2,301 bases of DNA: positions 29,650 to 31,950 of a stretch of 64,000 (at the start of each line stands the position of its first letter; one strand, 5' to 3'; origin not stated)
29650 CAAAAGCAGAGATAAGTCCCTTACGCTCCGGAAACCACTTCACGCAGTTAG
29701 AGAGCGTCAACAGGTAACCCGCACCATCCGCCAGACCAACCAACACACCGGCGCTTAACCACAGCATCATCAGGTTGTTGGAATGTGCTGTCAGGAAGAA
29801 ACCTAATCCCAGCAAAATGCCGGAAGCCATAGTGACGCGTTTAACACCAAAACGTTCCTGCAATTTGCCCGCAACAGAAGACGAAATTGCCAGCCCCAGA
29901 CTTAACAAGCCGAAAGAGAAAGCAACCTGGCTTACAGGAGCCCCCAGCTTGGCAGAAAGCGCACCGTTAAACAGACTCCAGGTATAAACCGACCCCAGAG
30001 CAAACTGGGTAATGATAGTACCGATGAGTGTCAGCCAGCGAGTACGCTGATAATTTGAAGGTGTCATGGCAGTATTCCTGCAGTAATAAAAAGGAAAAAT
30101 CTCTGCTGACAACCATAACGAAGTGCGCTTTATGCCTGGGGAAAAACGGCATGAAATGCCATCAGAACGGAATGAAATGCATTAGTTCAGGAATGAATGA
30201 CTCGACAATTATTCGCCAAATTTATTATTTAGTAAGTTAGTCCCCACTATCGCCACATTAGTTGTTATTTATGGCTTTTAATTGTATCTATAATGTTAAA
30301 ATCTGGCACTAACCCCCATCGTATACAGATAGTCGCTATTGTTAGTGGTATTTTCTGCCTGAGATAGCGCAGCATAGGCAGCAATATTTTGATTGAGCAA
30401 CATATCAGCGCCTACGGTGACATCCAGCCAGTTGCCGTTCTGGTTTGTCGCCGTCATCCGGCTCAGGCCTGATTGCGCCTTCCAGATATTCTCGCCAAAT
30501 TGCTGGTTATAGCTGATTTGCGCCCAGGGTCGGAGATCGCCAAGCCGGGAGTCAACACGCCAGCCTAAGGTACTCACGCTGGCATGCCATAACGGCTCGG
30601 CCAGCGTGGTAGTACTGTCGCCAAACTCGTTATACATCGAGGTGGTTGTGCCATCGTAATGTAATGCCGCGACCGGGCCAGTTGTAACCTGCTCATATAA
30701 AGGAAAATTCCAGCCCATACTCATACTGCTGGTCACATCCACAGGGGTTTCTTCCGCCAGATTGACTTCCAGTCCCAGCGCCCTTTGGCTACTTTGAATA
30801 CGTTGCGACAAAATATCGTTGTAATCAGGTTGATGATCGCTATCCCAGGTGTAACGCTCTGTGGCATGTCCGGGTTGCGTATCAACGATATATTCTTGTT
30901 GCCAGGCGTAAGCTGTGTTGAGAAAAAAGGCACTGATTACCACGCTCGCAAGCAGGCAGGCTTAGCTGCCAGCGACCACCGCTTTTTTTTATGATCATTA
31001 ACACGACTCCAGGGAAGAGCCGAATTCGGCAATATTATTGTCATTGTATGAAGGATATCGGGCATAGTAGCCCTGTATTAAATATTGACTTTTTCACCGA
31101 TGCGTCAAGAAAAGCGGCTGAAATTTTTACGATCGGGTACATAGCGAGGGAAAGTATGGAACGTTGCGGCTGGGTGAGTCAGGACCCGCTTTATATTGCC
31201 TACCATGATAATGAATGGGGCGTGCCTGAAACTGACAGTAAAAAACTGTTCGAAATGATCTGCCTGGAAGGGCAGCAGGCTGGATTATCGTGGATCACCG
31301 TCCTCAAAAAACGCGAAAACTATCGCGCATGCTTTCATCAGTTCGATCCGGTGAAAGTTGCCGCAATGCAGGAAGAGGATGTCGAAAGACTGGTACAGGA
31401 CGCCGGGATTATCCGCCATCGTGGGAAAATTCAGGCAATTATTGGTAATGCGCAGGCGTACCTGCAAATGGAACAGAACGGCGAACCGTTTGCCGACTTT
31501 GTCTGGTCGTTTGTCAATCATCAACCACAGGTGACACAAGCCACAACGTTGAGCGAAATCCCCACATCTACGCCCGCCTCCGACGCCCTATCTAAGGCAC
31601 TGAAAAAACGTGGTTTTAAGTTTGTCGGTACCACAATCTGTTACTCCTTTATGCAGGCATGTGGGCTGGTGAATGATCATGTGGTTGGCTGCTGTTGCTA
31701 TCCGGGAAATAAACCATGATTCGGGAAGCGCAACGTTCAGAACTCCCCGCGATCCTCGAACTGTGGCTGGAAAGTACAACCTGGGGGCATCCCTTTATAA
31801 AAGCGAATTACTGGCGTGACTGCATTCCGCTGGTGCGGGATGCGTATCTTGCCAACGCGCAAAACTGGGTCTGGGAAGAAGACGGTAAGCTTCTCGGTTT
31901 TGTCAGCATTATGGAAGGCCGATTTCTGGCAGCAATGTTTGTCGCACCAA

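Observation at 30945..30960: yhjY N-terminus disrupted by a 4-bp tandem repeat (CTGC CTGC) causing a frameshift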

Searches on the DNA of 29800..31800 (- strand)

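Call 3: search_dna_similar(query=window:30250-31100:-, collection=ecoli_genomes, mode=near, max_rows=30)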
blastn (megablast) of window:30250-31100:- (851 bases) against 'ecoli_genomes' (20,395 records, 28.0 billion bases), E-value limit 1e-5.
Records with a match: 5422; places in all: 5430; records where one place covers at least 80% of the query: 5417.
Genomes with a match: 5422 of 5426; with a place that covers at least 80% of the query: 5417. Places per genome that has any: lowest 1, median 1, highest 2. On chromosomes: 5430 places; on plasmids: 0.
Best place of each record, by identity: >=99% 6; 95-99% 5415; 90-95% 1.
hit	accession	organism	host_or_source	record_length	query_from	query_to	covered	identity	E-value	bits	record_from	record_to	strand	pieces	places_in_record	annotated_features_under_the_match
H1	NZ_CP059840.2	Escherichia coli strain E2348/69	Homo sapiens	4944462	1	851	100%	100.0%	0e+0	1572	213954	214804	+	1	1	yhjY: autotransporter domain-containing protein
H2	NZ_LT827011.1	Escherichia coli O127:H6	Homo sapiens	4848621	1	851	100%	100.0%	0e+0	1572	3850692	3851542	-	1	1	yhjY: autotransporter domain-containing protein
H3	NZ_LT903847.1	Escherichia coli O127:H6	Homo sapiens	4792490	1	851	100%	100.0%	0e+0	1572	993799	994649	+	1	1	yhjY: autotransporter domain-containing protein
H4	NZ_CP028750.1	Escherichia coli strain A25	monkey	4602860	1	851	100%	99.5%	0e+0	1546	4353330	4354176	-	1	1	yhjY: autotransporter outer membrane beta-barrel domain-containing protein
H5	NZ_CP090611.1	Escherichia coli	pig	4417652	1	851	100%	99.5%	0e+0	1546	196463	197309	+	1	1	yhjY: autotransporter outer membrane beta-barrel domain-containing protein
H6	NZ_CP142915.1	Escherichia coli strain B19374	seawater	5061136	1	851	100%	99.5%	0e+0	1546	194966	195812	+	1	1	yhjY: autotransporter outer membrane beta-barrel domain-containing protein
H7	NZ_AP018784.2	Escherichia coli strain SK1144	-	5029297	1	851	100%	98.8%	0e+0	1513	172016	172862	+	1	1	yhjY: autotransporter outer membrane beta-barrel domain-containing protein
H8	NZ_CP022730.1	Escherichia coli strain SA186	Homo sapiens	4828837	1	851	100%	98.8%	0e+0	1513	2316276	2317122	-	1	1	yhjY: autotransporter outer membrane beta-barrel domain-containing protein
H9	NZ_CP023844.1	Escherichia coli strain 4/1-1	Homo sapiens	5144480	1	851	100%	98.8%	0e+0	1513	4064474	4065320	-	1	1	yhjY: autotransporter outer membrane beta-barrel domain-containing protein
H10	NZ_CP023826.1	Escherichia coli strain 4/4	Homo sapiens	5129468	1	851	100%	98.8%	0e+0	1513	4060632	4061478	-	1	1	yhjY: autotransporter outer membrane beta-barrel domain-containing protein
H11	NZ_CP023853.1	Escherichia coli strain 2/0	Homo sapiens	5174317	1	851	100%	98.8%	0e+0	1513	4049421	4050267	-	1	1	yhjY: autotransporter outer membrane beta-barrel domain-containing protein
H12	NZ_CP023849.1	Escherichia coli strain 4/0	Homo sapiens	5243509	1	851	100%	98.8%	0e+0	1513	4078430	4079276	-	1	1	yhjY: autotransporter outer membrane beta-barrel domain-containing protein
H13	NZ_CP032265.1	Escherichia coli strain AR_0089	missing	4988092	1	851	100%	98.8%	0e+0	1513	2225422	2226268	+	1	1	yhjY: autotransporter outer membrane beta-barrel domain-containing protein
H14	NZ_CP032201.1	Escherichia coli strain AR_0086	missing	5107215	1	851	100%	98.8%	0e+0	1513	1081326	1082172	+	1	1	yhjY: autotransporter outer membrane beta-barrel domain-containing protein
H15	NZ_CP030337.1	Escherichia coli strain AR_451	missing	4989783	1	851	100%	98.8%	0e+0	1513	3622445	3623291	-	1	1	yhjY: autotransporter outer membrane beta-barrel domain-containing protein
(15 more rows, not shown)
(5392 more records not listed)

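Call 4: search_dna_similar(query=window:30920-30999:-, collection=ecoli_genomes, mode=near, max_rows=40, rows=spread)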
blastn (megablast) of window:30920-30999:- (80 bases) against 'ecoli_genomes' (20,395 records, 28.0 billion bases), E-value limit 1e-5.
Records with a match: 4119; places in all: 4119; records where one place covers at least 80% of the query: 4119.
Genomes with a match: 4119 of 5426; with a place that covers at least 80% of the query: 4119. Places per genome that has any: lowest 1, median 1, highest 1. On chromosomes: 4119 places; on plasmids: 0.
Best place of each record, by identity: >=99% 3; 95-99% 3886; 90-95% 230.
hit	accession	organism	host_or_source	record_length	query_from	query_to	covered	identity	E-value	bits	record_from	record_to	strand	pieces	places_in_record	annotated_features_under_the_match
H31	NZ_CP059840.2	Escherichia coli strain E2348/69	Homo sapiens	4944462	1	80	100%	100.0%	2e-33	148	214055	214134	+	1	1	yhjY: autotransporter domain-containing protein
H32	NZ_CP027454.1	Escherichia coli strain 2014C-4423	Homo sapiens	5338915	1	80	100%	95.0%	1e-25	122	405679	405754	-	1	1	yhjY: autotransporter outer membrane beta-barrel domain-containing protein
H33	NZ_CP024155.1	Escherichia coli strain 14EC047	clinical patient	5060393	1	80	100%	95.0%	1e-25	122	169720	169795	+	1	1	yhjY: autotransporter outer membrane beta-barrel domain-containing protein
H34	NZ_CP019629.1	Escherichia coli strain MGY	P1 of YFP-CAM to MG1655 from E. Coli ...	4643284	1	80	100%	95.0%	1e-25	122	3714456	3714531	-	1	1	yhjY: autotransporter outer membrane beta-barrel domain-containing protein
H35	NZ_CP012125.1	Escherichia coli strain DH1Ec095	missing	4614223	1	80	100%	95.0%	1e-25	122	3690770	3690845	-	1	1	yhjY: autotransporter outer membrane beta-barrel domain-containing protein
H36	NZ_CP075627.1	Escherichia coli strain P15-385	Homo sapiens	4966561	1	80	100%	95.0%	1e-25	122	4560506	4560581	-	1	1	yhjY: autotransporter outer membrane beta-barrel domain-containing protein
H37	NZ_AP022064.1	Escherichia coli strain WP4-W18-ESBL-08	-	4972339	1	80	100%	95.0%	1e-25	122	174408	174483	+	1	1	yhjY: autotransporter outer membrane beta-barrel domain-containing protein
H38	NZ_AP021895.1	Escherichia coli strain 2018-11-3CC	Homo sapiens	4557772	1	80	100%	95.0%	1e-25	122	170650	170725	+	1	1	yhjY: autotransporter outer membrane beta-barrel domain-containing protein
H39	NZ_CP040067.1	Escherichia coli strain A1_181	Larus sp.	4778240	1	80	100%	95.0%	1e-25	122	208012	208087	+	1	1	yhjY: autotransporter outer membrane beta-barrel domain-containing protein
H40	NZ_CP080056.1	Escherichia coli strain 18SZHZ655Rt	Homo sapiens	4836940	1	80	100%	95.0%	1e-25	122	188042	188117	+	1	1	yhjY: autotransporter outer membrane beta-barrel domain-containing protein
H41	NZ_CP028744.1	Escherichia coli strain A31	Rattus fuscipes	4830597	1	80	100%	95.0%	1e-25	122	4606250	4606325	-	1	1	yhjY: autotransporter outer membrane beta-barrel domain-containing protein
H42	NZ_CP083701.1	Escherichia coli strain SUISSEKPC3NDM5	Homo sapiens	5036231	1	80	100%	95.0%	1e-25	122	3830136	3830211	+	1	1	yhjY: autotransporter outer membrane beta-barrel domain-containing protein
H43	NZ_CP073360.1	Escherichia coli strain EC11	urine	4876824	1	80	100%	95.0%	1e-25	122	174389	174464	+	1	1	yhjY: autotransporter outer membrane beta-barrel domain-containing protein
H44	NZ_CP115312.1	Escherichia coli strain CUVET18-789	cat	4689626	1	80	100%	95.0%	1e-25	122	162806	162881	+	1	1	yhjY: autotransporter outer membrane beta-barrel domain-containing protein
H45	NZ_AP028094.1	Escherichia coli strain JNE132847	Homo sapiens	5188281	1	80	100%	95.0%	1e-25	122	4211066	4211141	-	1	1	yhjY: autotransporter outer membrane beta-barrel domain-containing protein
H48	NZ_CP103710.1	Escherichia coli O25b:H4-ST131 strain ST131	Homo sapiens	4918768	1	80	100%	95.0%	1e-25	122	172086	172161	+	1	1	yhjY: autotransporter outer membrane beta-barrel domain-containing protein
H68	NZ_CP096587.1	Escherichia coli strain EC6622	Homo sapiens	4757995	1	80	100%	93.8%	6e-24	117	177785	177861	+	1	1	yhjY: autotransporter outer membrane beta-barrel domain-containing protein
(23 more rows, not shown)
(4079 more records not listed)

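Call 5: get_annotated_region(hit=H1, flank=3000)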
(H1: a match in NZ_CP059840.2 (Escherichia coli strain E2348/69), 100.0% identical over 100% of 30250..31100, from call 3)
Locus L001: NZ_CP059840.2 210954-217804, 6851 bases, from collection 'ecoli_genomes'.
description: Escherichia coli strain E2348/69 chromosome, complete genome
organism: Escherichia coli strain E2348/69 (NCBI taxid 562)
replicon: chromosome; assembly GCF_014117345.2
host: Homo sapiens; source: stool; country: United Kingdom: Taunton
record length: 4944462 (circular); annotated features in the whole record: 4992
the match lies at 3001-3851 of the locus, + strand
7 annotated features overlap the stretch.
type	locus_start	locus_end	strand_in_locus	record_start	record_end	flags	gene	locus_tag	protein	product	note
CDS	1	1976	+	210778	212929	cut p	bisC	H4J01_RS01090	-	molybdopterin-dependent oxidoreductase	frameshifted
CDS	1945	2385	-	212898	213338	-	yiaC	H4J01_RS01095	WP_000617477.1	N-acetyltransferase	-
CDS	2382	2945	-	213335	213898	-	tag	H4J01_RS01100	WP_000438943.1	DNA-3-methyladenine glycosylase I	-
CDS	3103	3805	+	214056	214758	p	yhjY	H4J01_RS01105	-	autotransporter domain-containing protein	frameshifted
CDS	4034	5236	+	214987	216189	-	yhjX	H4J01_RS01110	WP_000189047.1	L-lactate MFS transporter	-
CDS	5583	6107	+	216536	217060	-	lpfA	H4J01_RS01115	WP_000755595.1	long polar fimbrial major subunit LpfA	-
CDS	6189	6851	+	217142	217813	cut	lpfB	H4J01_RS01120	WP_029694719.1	long polar fimbrial biogenesis chaperone LpfB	-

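Call 6: get_annotated_region(hit=H4, flank=1500)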
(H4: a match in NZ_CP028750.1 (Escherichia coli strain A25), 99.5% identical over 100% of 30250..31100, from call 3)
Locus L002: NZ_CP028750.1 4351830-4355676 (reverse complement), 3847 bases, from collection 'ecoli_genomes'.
description: Escherichia coli strain A25 chromosome, complete genome
organism: Escherichia coli strain A25 (NCBI taxid 562)
replicon: chromosome; assembly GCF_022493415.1
host: monkey; source: feces; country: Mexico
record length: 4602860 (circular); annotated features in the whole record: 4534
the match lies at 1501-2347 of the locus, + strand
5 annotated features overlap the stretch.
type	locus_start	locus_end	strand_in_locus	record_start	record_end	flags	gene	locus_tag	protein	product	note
CDS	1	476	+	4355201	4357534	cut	bisC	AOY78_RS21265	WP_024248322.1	biotin sulfoxide reductase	-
CDS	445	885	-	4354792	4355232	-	yiaC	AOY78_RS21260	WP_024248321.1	N-acetyltransferase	-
CDS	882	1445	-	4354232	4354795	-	tag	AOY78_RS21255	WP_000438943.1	DNA-3-methyladenine glycosylase I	-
CDS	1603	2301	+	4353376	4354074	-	yhjY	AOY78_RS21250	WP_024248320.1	autotransporter outer membrane beta-barrel domain-containing protein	-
CDS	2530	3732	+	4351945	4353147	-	yhjX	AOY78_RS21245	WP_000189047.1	L-lactate MFS transporter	-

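Call 7: get_annotated_region(hit=H34, flank=1500)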
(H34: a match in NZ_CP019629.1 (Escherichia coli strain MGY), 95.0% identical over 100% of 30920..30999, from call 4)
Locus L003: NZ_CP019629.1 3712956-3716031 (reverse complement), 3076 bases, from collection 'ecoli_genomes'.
description: Escherichia coli strain MGY chromosome, complete genome
organism: Escherichia coli strain MGY (NCBI taxid 562)
replicon: chromosome; assembly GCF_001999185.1
host: -; source: P1 of YFP-CAM to MG1655 from E. Coli stock center; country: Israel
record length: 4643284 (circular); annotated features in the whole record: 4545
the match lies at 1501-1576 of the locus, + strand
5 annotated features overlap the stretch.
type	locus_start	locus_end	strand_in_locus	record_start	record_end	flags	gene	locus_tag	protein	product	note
CDS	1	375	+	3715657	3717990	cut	bisC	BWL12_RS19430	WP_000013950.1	biotin sulfoxide reductase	-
CDS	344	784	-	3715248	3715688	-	yiaC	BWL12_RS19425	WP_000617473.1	N-acetyltransferase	-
CDS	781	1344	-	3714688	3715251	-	tag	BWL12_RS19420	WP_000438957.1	DNA-3-methyladenine glycosylase I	-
CDS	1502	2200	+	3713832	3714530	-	yhjY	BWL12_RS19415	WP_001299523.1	autotransporter outer membrane beta-barrel domain-containing protein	-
CDS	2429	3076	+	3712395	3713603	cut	yhjX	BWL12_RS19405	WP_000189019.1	L-lactate MFS transporter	-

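Call 9: get_annotated_region(hit=H2, flank=500)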
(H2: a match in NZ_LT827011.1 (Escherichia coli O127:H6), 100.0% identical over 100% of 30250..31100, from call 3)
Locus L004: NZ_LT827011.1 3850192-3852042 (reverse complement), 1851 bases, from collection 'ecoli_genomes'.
description: Escherichia coli O127:H6 isolate EPEC E2348/69 variety 2 chromosome 1, complete sequence
organism: Escherichia coli O127:H6 (NCBI taxid 168807)
replicon: chromosome; assembly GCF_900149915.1
host: Homo sapiens; source: Sanger Centre via Imperial College; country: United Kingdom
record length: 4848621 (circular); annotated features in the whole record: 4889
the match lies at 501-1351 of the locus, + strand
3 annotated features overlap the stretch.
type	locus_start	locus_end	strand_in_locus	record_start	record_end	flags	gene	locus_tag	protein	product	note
CDS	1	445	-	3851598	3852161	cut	tag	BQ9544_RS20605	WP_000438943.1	DNA-3-methyladenine glycosylase I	-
CDS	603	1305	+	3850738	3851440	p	yhjY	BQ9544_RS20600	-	autotransporter domain-containing protein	frameshifted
CDS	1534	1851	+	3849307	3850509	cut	yhjX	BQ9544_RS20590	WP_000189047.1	L-lactate MFS transporter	-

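Call 10: get_annotated_region(hit=H3, flank=500)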
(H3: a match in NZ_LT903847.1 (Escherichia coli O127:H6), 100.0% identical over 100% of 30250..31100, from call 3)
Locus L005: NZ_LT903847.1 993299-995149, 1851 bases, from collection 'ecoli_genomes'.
description: Escherichia coli O127:H6 isolate EPEC1 chromosome 1, complete sequence
organism: Escherichia coli O127:H6 (NCBI taxid 168807)
replicon: chromosome; assembly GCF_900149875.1
host: Homo sapiens; source: Artificial construct derived from EPEC E2348/69 variety 2; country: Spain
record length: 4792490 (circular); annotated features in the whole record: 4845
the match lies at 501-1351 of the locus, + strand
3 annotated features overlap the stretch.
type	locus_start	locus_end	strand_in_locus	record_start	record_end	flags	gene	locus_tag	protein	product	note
CDS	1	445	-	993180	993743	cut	tag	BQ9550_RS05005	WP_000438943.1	DNA-3-methyladenine glycosylase I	-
CDS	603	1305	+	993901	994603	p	yhjY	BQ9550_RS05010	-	autotransporter domain-containing protein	frameshifted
CDS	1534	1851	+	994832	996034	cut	yhjX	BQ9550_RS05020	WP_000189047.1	L-lactate MFS transporter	-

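Call 11: get_annotated_region(hit=H68, flank=900)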
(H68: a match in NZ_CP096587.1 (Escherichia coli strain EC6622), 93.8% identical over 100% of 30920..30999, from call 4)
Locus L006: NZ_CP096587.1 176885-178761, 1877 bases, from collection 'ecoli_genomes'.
description: Escherichia coli strain EC6622 chromosome, complete genome
organism: Escherichia coli strain EC6622 (NCBI taxid 562)
replicon: chromosome; assembly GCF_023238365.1
host: Homo sapiens; source: urine; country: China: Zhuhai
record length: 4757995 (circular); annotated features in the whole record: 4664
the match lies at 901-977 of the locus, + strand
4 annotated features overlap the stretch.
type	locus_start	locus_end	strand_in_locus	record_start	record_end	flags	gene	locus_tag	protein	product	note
CDS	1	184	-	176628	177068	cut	yiaC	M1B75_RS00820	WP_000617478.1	N-acetyltransferase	-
CDS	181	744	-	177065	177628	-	tag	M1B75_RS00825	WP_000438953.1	DNA-3-methyladenine glycosylase I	-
CDS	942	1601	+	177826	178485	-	yhjY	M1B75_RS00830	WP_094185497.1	autotransporter outer membrane beta-barrel domain-containing protein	-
CDS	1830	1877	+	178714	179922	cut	yhjX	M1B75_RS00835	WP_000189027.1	L-lactate MFS transporter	-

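Call 27: search_dna_similar(query=window:30250-31100:-, collection=ecoli_genomes, mode=near, max_rows=60, rows=spread)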
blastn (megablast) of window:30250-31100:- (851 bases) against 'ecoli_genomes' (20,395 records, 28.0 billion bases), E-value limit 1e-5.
Records with a match: 5422; places in all: 5430; records where one place covers at least 80% of the query: 5417.
Genomes with a match: 5422 of 5426; with a place that covers at least 80% of the query: 5417. Places per genome that has any: lowest 1, median 1, highest 2. On chromosomes: 5430 places; on plasmids: 0.
Best place of each record, by identity: >=99% 6; 95-99% 5415; 90-95% 1.
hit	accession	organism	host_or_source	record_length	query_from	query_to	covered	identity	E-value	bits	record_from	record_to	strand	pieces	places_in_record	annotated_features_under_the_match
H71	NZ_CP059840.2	Escherichia coli strain E2348/69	Homo sapiens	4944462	1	851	100%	100.0%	0e+0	1572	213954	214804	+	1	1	yhjY: autotransporter domain-containing protein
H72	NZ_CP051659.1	Escherichia coli strain 1162C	Homo sapiens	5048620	1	851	100%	98.8%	0e+0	1513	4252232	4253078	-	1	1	yhjY: autotransporter outer membrane beta-barrel domain-containing protein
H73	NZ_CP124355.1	Escherichia coli strain AVS0171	environmental-WWTP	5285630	1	851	100%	98.8%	0e+0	1513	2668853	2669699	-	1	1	yhjY: autotransporter outer membrane beta-barrel domain-containing protein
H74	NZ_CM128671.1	Escherichia coli strain EC65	urine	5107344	1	851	100%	98.8%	0e+0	1513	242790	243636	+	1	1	yhjY: autotransporter outer membrane beta-barrel domain-containing protein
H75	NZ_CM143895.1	Escherichia coli strain E20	Homo sapiens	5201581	1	851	100%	98.8%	0e+0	1513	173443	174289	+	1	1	yhjY: autotransporter outer membrane beta-barrel domain-containing protein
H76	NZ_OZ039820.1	Escherichia coli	-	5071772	1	851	100%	98.8%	0e+0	1513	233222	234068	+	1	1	yhjY: autotransporter outer membrane beta-barrel domain-containing protein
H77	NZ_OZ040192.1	Escherichia coli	-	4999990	1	851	100%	98.7%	0e+0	1507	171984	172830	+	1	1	yhjY: autotransporter outer membrane beta-barrel domain-containing protein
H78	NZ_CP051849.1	Escherichia coli strain SCU-101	Homo sapiens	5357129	1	851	100%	98.6%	0e+0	1502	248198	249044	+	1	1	yhjY: autotransporter outer membrane beta-barrel domain-containing protein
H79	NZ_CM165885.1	Escherichia coli strain N54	Homo sapiens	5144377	1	851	100%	98.6%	0e+0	1502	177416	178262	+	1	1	yhjY: autotransporter outer membrane beta-barrel domain-containing protein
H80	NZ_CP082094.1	Escherichia coli strain MS15236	Homo sapiens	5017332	1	851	100%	98.5%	0e+0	1496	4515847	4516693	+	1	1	yhjY: autotransporter outer membrane beta-barrel domain-containing protein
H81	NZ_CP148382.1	Escherichia coli strain Z1323HEC0016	Homo sapiens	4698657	1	851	100%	98.4%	0e+0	1491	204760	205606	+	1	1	yhjY: autotransporter outer membrane beta-barrel domain-containing protein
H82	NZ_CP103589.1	Escherichia coli strain 4750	Homo sapiens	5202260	1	851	100%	98.2%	0e+0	1485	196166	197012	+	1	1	yhjY: autotransporter outer membrane beta-barrel domain-containing protein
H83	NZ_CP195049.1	Escherichia coli strain EC0585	Homo sapiens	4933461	1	851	100%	98.1%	0e+0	1480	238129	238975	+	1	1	yhjY: autotransporter outer membrane beta-barrel domain-containing protein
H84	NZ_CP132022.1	Escherichia coli strain GON1437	Homo sapiens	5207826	1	851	100%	97.8%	0e+0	1463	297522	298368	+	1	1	yhjY: autotransporter outer membrane beta-barrel domain-containing protein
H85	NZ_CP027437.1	Escherichia coli strain 2012C-4221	missing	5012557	1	851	100%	97.7%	0e+0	1458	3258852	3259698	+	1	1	yhjY: autotransporter outer membrane beta-barrel domain-containing protein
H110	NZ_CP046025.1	Escherichia coli strain C439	-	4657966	1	851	100%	96.7%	0e+0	1413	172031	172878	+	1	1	yhjY: autotransporter outer membrane beta-barrel domain-containing protein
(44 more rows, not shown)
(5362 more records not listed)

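Call 42: search_rna_families(source=window, start=29800, end=31800, threshold=evalue, max_evalue=1)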
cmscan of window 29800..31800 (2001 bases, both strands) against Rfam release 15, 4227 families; matches with E-value up to 1: 0.
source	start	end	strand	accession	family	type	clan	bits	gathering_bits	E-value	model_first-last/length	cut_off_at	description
